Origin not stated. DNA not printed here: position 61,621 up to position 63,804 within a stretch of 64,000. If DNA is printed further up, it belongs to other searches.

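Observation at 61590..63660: Sharply AT-rich single-gene island splits the pentose-phosphate cluster and encodes a cNMP-binding, coiled-coil, TM and HEAT-like protein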

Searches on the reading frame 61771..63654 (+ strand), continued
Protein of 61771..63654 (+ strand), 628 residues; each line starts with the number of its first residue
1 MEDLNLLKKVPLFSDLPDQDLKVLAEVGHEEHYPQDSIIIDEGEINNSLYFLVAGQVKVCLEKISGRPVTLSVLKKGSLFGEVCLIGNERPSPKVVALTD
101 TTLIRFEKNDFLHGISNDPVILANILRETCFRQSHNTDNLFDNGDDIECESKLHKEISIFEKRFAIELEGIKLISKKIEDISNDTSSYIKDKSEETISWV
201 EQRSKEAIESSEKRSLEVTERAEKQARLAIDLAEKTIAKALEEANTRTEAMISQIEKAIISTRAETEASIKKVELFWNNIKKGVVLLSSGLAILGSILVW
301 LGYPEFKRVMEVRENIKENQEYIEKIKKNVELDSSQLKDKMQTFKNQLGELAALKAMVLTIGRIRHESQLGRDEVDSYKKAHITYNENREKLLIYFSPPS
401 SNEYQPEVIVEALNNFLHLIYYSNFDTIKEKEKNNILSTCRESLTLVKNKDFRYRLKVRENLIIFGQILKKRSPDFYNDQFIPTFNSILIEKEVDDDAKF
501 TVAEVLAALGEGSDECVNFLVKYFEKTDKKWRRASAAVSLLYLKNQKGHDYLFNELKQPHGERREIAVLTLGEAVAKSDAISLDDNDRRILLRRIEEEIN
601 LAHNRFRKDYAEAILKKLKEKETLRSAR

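Call 30: predict_structure(alignment_id=A1)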
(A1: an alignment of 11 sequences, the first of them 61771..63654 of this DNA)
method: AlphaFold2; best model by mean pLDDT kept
length: 628 residues; sequences in the alignment: 11
mean_pLDDT: 60.3   pTM: 0.45
mean pLDDT of the five models: 60.3, 55.6, 55.0, 54.0, 49.5
residues with pLDDT >= 90: 69; 70-90: 153; 50-70: 130; < 50: 276
segments of 3 or more residues with pLDDT < 50: 20-50, 52-69, 81-96, 113-193, 195-197, 210-259, 261-263, 265-270, 272-274, 283-292, 297-308, 362-383
pLDDT, mean of each block of 10 residues (from residue 1): 54 61 41 32 40 38 39 52 38 47 54 45 33 28 28 38 40 43 42 47 50 43 44 43 45 45 46 49 47 47 48 56 60 62 56 53 44 40 61 73 69 76 69 86 82 82 86 86 92 88 92 90 84 90 90 89 89 87 86 92 83 90 70
secondary structure, 60 per line:
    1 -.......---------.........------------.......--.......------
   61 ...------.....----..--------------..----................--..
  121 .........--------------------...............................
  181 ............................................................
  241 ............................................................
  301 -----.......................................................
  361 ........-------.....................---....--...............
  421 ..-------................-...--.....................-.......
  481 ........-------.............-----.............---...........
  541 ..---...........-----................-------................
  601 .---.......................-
elements in order (helices of 4 or more, strands of 3 or more residues): H2-8 H18-26 E39-45 E48-54 E70-74 E101-107 H108-116 H119-129 H150-300 H306-368 H376-396 H400-403 H406-422 H430-445 H452-472 H474-488 H496-508 H514-526 H530-542 H546-556 H562-577 H585-601 H605-627
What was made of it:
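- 62218..62616 (+): Cytoplasmic helical stalk with hendecad (11/3) periodicity, aa 150-282. It includes the invariant motif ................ AF2 models a continuous helix 150-300 at low pLDDT (call 30).
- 62686..62874 (+): Post-TM heptad coiled coil, aa 306-368. AF2 helix 306-368 (call 30).
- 62923..63654 (+): C-terminal ARM/HEAT-like alpha-solenoid, aa 385-628. pLDDT 70-92 with 12 helices (call 30).
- On ARM/HEAT alpha-solenoid fold: pLDDT is 70-92 for aa 385-628 (call 30).
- Checked: Long helices cover aa 150-300 and 306-368, and aa ~385-628 form an all-alpha solenoid with pLDDT 70-92 (call 30).
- AF2 confidence is low for aa 1-380 (call 30).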

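Call 32: search_protein_representatives(alignment_id=A1)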
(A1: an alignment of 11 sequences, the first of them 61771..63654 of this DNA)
Query: 11 sequences, 626 profile positions. Proteins with E-value up to 0.001 (for the whole library): 30019; up to 1e-10: 3213; up to 1e-30: 33. The best 150 are listed.
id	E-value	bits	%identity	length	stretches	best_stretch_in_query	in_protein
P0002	0.0e+00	1131.0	-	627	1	1-625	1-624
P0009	5.9e-292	986.2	-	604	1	1-625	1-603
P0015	7.2e-186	635.8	-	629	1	1-622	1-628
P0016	1.6e-124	433.1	-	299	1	330-625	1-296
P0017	5.1e-92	325.7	-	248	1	383-624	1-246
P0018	1.0e-70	255.4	-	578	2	211-582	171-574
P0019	3.2e-56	207.5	-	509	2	249-621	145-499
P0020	9.5e-54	199.3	-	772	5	7-112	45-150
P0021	1.9e-51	191.7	-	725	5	2-118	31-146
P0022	1.0e-49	186.0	-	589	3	5-178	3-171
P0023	8.3e-49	183.0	-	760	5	5-112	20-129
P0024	9.0e-48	179.6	-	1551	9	6-103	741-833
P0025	1.3e-45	172.5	-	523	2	252-617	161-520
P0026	6.4e-45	170.2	-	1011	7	5-119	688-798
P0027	1.1e-41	159.5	-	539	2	5-180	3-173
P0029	5.4e-41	157.2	-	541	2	205-573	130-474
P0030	6.1e-41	157.0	-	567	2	250-592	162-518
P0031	3.0e-36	141.5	-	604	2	5-225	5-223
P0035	2.6e-35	138.4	-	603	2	5-257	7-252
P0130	9.5e-22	93.6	-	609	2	220-620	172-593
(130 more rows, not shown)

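Call 33: search_protein_families(library=pfam, proteins=[P0015, P0018, P0019, P0022, P0025, P0027, P0029, P0030, P0031, P0035], max_evalue=0.01)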
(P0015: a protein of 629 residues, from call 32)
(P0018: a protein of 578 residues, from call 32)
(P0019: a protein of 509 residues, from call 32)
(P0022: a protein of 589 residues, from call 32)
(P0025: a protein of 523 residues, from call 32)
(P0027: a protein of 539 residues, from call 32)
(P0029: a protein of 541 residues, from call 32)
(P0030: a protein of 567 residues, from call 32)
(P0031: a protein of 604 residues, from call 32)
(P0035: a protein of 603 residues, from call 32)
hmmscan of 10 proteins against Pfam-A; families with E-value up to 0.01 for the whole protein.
P0015 (629 aa): 1 family
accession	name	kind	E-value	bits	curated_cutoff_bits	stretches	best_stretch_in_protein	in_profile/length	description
PF00027.35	cNMP_binding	-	9.8e-21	74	27.5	1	32-113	3-84/89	Cyclic nucleotide-binding domain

P0018 (578 aa): 1 family
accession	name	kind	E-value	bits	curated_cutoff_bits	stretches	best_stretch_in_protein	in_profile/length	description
PF00027.35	cNMP_binding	-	3.5e-11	43.4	27.5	1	31-115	2-87/89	Cyclic nucleotide-binding domain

P0019 (509 aa): 1 family
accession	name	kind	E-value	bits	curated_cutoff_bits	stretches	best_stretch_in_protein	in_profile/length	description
PF00027.35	cNMP_binding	-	2.5e-25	88.7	27.5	1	16-101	2-87/89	Cyclic nucleotide-binding domain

P0022 (589 aa): 1 family
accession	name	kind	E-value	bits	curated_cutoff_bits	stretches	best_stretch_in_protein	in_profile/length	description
PF00027.35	cNMP_binding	-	2.8e-24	85.3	27.5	1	29-109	2-82/89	Cyclic nucleotide-binding domain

P0025 (523 aa): 1 family
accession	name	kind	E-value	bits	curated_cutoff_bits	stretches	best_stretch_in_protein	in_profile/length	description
PF00027.35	cNMP_binding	-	3.2e-20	72.3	27.5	1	29-115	2-88/89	Cyclic nucleotide-binding domain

P0027 (539 aa): 1 family
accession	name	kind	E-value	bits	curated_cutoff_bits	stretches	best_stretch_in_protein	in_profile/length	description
PF00027.35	cNMP_binding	-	3.5e-24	85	27.5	1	29-115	2-88/89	Cyclic nucleotide-binding domain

P0029 (541 aa): 1 family
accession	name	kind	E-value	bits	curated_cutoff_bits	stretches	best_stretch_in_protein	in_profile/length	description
PF00027.35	cNMP_binding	-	4.5e-21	75.1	27.5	1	30-117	1-88/89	Cyclic nucleotide-binding domain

P0030 (567 aa): 1 family
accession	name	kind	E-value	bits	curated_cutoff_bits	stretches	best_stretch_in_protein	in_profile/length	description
PF00027.35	cNMP_binding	-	3.7e-20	72.1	27.5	1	34-121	1-88/89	Cyclic nucleotide-binding domain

P0031 (604 aa): 2 families
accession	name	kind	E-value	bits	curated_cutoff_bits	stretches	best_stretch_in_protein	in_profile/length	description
PF00027.35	cNMP_binding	-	1.6e-21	76.5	27.5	1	31-117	2-88/89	Cyclic nucleotide-binding domain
PF13646.12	HEAT_2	-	2.6e-06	28.1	27.7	2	391-470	4-74/88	HEAT repeats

P0035 (603 aa): 1 family
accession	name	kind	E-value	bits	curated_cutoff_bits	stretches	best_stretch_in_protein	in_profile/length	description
PF00027.35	cNMP_binding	-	6.8e-22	77.7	27.5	1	33-118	2-87/89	Cyclic nucleotide-binding domain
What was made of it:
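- On HEAT_2 / PBS-lyase HEAT-like repeats (PF13646): The distant relative P0031 reaches 28.1 bits (call 33).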

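Call 34: fold_search(model_id=the predicted structure, library=pdb)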
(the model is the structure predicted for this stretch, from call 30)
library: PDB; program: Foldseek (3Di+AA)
matches with E <= 10: 1388; with E <= 0.001: 6
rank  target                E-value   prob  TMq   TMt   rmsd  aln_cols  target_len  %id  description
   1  5mfh_A                1.8e-04  1.00  0.18  0.34  11.6       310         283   12  Designed armadillo repeat protein YIIIM5AII in complex with peptide (RR)5 (released 2017-09-13)
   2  5mfi_A                5.4e-04  1.00  0.17  0.35  10.0       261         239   11  Designed armadillo repeat protein YIII(Dq.V2)4CqI in complex with peptide (KR)4 (released 2017-09-13)
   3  4hxt                  5.9e-04  1.00  0.18  0.35   9.6       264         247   14  Crystal Structure of Engineered Protein. Northeast Structural Genomics Consortium Target OR329 (released 2012-11-21)
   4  5mfd_J                6.5e-04  1.00  0.18  0.30  11.7       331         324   11  Designed armadillo repeat protein YIIIM''6AII in complex with pD_(KR)5 (released 2017-07-19)
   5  3tj3_A                6.5e-04  1.00  0.16  0.21  12.0       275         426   12  Structure of importin a5 bound to the N-terminus of Nup50 (released 2011-11-30)
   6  5aei_A                9.6e-04  1.00  0.19  0.35  12.2       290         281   10  Designed Armadillo repeat protein YIIIM5AII in complex with peptide (KR)5 (released 2016-03-30)
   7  4rv1_F                1.1e-03  1.00  0.19  0.25  12.8       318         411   15  Crystal Structure of Engineered Protein. Northeast Structural Genomics Consortium (NESG) Target OR497. (released 2014-12-10)
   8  7z0g_C                1.2e-03  1.00  0.19  0.43  10.4       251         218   19  CPAP:TUBULIN:IE5 ALPHAREP COMPLEX P1 SPACE GROUP (released 2022-04-13)
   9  7p0h_A                1.2e-03  1.00  0.18  0.25   9.4       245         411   17  Crystal structure of Helicobacter pylori ComF fused to an artificial alphaREP crystallization helper(named B2) (released 2022-04-06)
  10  4rv1_C                1.2e-03  1.00  0.18  0.25  10.1       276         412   15  Crystal Structure of Engineered Protein. Northeast Structural Genomics Consortium (NESG) Target OR497. (released 2014-12-10)
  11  6s9o_A                1.3e-03  1.00  0.17  0.27  13.0       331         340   12  Designed Armadillo Repeat protein internal Lock1 fused to target peptide KRKRKLKFKR (released 2020-02-19)
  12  4rv1_B                1.4e-03  1.00  0.17  0.23  11.3       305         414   14  Crystal Structure of Engineered Protein. Northeast Structural Genomics Consortium (NESG) Target OR497. (released 2014-12-10)
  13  5mfc_C                1.8e-03  1.00  0.18  0.33  12.7       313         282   12  Designed armadillo repeat protein YIIIM5AII in complex with (KR)4-GFP (released 2017-07-19)
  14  5iza_A                2.0e-03  0.99  0.17  0.25  15.1       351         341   12  Protein-protein interaction (released 2017-07-05)
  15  7q1f_C                2.2e-03  1.00  0.19  0.44  10.5       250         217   19  CPAP:TUBULIN:IE5 ALPHAREP COMPLEX (released 2022-04-20)
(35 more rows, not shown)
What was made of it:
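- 62923..63654 (+): Foldseek against PDB finds designed ARM, alphaRep and importin-alpha at E ~2e-4, probability 1.0 (call 34).
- On ARM/HEAT alpha-solenoid fold: Foldseek finds 5mfh, 4hxt, 3tj3 and alphaRep entries at E 2e-4 to 1e-3, probability 1.0, though TM-scores are low because the query was the full-length model (call 34).
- Checked: This solenoid matches designed armadillo, alphaRep and importin-alpha structures (call 34).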

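Call 35: find_related_loci(query=A1, collection=metagenome_contigs, flank=8000)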
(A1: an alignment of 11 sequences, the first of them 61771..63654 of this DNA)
Query A1 (628 aa) in metagenome_contigs; peptide patterns used: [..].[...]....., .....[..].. (x = any residue, [..] = any of these).
600 stretches matched a pattern (row limit reached: there are more); 2 encode a relative of the query (tblastn E <= 1e-3); 2 distinct loci.
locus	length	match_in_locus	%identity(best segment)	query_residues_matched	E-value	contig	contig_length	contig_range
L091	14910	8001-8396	33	1-132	9e-22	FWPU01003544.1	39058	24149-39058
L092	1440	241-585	23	5-119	5e-7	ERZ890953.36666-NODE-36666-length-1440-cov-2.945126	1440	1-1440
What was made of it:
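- Tried and rejected: Metagenome scan with the family alignment (call 35).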

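Call 36: find_related_loci(query=A1, collection=viral_contigs, flank=8000)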
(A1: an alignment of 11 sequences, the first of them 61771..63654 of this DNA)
Query A1 (628 aa) in viral_contigs; peptide patterns used: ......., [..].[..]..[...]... (x = any residue, [..] = any of these).
110 stretches matched a pattern, but none encodes a relative of the query by tblastn (E <= 1e-3).

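Call 37: find_encoding_contigs(protein=P0015, flank=8000, max_places=3)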
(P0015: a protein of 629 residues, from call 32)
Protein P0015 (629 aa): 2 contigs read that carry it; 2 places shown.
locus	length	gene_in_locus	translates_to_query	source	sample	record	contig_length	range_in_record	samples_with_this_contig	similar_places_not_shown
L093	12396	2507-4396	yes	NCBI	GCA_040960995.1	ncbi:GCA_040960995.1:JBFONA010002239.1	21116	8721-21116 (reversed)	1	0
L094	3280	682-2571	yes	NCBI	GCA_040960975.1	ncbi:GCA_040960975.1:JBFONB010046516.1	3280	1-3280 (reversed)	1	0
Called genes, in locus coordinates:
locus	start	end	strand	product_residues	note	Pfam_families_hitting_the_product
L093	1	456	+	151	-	?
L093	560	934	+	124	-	PF00137:ATP-synt_C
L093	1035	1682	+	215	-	PF06971:Put_DNA-bind_N, PF02629:CoA_binding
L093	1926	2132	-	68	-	-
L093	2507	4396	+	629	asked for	PF00027:cNMP_binding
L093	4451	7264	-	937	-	PF00005:ABC_tran (faint), PF02463:SMC_N (faint), PF13191:AAA_16 (faint), PF13238:AAA_18 (faint), PF13304:AAA_21 (faint), PF13401:AAA_22 (faint), PF17760:UvrA_inter, PF17755:UvrA_DNA-bind, +4 more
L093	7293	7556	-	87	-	-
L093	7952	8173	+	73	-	-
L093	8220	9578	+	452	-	PF01841:Transglut_core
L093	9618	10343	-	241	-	-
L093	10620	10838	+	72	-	-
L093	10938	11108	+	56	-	-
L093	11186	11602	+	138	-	PF02635:DsrE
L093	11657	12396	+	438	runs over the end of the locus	PF01794:Ferric_reduct, PF00175:NAD_binding_1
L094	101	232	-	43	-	-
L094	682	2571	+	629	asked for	PF00027:cNMP_binding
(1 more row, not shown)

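Call 49: find_encoding_contigs(protein=P0019, flank=6000, max_places=3)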
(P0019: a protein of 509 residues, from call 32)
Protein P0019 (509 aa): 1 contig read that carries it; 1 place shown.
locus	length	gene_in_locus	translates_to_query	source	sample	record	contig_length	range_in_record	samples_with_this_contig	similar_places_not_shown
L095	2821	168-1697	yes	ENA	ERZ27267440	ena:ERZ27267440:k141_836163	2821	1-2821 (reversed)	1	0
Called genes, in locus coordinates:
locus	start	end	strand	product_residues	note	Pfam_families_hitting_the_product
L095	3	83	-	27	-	?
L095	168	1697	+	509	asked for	PF00027:cNMP_binding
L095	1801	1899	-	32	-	-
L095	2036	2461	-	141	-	PF01451:LMWPc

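Call 50: find_encoding_contigs(protein=P0029, flank=6000, max_places=3)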
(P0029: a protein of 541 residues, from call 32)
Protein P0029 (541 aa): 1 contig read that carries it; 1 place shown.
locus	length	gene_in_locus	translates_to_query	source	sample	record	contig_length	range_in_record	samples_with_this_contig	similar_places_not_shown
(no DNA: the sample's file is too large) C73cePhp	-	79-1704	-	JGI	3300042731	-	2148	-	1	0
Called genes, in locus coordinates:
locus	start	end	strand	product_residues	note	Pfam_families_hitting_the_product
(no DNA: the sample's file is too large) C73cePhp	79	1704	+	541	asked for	PF00027:cNMP_binding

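Call 51: find_encoding_contigs(protein=P0018, flank=6000, max_places=3)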
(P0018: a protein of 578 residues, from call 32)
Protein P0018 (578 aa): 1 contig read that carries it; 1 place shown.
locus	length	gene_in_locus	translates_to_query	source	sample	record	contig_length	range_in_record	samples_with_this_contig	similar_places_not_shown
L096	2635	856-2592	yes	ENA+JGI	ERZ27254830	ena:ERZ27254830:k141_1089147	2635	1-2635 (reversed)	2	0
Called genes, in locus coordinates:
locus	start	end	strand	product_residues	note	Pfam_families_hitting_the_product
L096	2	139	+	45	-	?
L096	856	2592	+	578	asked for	PF00027:cNMP_binding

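Call 58: search_protein_families(library=phrogs, proteins=[window:61771-63654:+], max_evalue=0.1)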
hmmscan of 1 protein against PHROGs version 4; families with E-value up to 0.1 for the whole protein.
window:61771-63654:+ (628 aa): 0 families

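Call 62: find_encoding_contigs(protein=P0130, flank=8000, max_places=2)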
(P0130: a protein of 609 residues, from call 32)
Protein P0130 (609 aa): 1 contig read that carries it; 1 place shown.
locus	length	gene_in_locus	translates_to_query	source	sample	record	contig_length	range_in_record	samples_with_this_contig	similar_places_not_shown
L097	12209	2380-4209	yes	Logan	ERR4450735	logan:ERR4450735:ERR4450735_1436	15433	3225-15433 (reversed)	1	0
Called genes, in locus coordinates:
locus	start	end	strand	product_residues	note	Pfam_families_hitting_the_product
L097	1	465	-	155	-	?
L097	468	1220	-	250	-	PF00753:Lactamase_B, PF19583:ODP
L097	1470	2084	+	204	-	PF01814:Hemerythrin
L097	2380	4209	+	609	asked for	PF00027:cNMP_binding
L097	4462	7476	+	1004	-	PF08310:LGFP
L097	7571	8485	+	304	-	PF01545:Cation_efflux, PF16916:ZT_dimer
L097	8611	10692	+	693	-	PF13948:DUF4215 (weak), PF08310:LGFP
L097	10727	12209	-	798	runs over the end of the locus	-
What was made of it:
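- Tried and rejected: Contexts of distant relatives (calls 49-51, 62).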

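Call 65: find_homologous_proteins(query=L003:7403-9769:+, max_evalue=1e-100)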
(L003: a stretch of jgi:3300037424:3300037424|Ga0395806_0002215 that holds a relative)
Query L003:7403-9769:+ (789 aa): 8000 proteins with E <= 1e-100 among 8000 candidates; the best 120 are listed.
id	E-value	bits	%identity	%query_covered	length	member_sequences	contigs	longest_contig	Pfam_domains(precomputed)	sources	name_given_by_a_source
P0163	0.0e+0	1756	100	100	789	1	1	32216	PF02190.23,PF05362.20,PF00004.36,PF22667.3,PF07728.21,PF13541.13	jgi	jgi:ATP-dependent Lon protease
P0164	0.0e+0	1718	98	100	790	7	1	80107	PF02190.23,PF05362.20,PF00004.36,PF22667.3,PF07728.21,PF13541.13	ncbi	ncbi:MAG: endopeptidase La [Desulfobaccales bacterium]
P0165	0.0e+0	1701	96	100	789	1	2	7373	PF02190.23,PF05362.20,PF00004.36,PF22667.3,PF07728.21,PF13541.13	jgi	jgi:ATP-dependent Lon protease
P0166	0.0e+0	1682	96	100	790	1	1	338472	PF02190.23,PF05362.20,PF00004.36,PF13401.13,PF22667.3,PF07728.21,PF13541.13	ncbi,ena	-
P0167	0.0e+0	1650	94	100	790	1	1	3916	PF02190.23,PF05362.20,PF00004.36,PF22667.3,PF07728.21,PF13541.13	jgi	jgi:ATP-dependent Lon protease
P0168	0.0e+0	1641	93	100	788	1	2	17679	PF02190.23,PF05362.20,PF00004.36,PF22667.3,PF07728.21,PF13541.13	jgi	jgi:ATP-dependent Lon protease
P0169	0.0e+0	1633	92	100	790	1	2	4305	PF02190.23,PF05362.20,PF00004.36,PF13401.13,PF22667.3,PF07728.21,PF13541.13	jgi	jgi:ATP-dependent Lon protease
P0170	0.0e+0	1633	93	100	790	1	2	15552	PF02190.23,PF05362.20,PF00004.36,PF22667.3,PF07728.21,PF13541.13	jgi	jgi:ATP-dependent Lon protease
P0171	0.0e+0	1608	91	100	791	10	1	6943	PF02190.23,PF05362.20,PF00004.36,PF22667.3,PF07728.21,PF13541.13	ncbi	-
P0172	0.0e+0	1604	91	100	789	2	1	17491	PF02190.23,PF05362.20,PF00004.36,PF22667.3,PF07728.21,PF13541.13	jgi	jgi:ATP-dependent Lon protease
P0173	0.0e+0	1596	91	100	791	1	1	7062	PF02190.23,PF05362.20,PF00004.36,PF22667.3,PF07728.21,PF13541.13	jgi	jgi:ATP-dependent Lon protease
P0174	0.0e+0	1594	90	100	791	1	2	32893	PF02190.23,PF05362.20,PF00004.36,PF22667.3,PF07728.21,PF13541.13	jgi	jgi:ATP-dependent Lon protease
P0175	0.0e+0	1592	90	100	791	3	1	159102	PF02190.23,PF05362.20,PF00004.36,PF22667.3,PF07728.21,PF13541.13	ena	-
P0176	0.0e+0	1592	90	100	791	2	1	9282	PF02190.23,PF05362.20,PF00004.36,PF22667.3,PF07728.21,PF13541.13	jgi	-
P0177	0.0e+0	1592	90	100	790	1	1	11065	PF02190.23,PF05362.20,PF00004.36,PF22667.3,PF07728.21,PF13541.13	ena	-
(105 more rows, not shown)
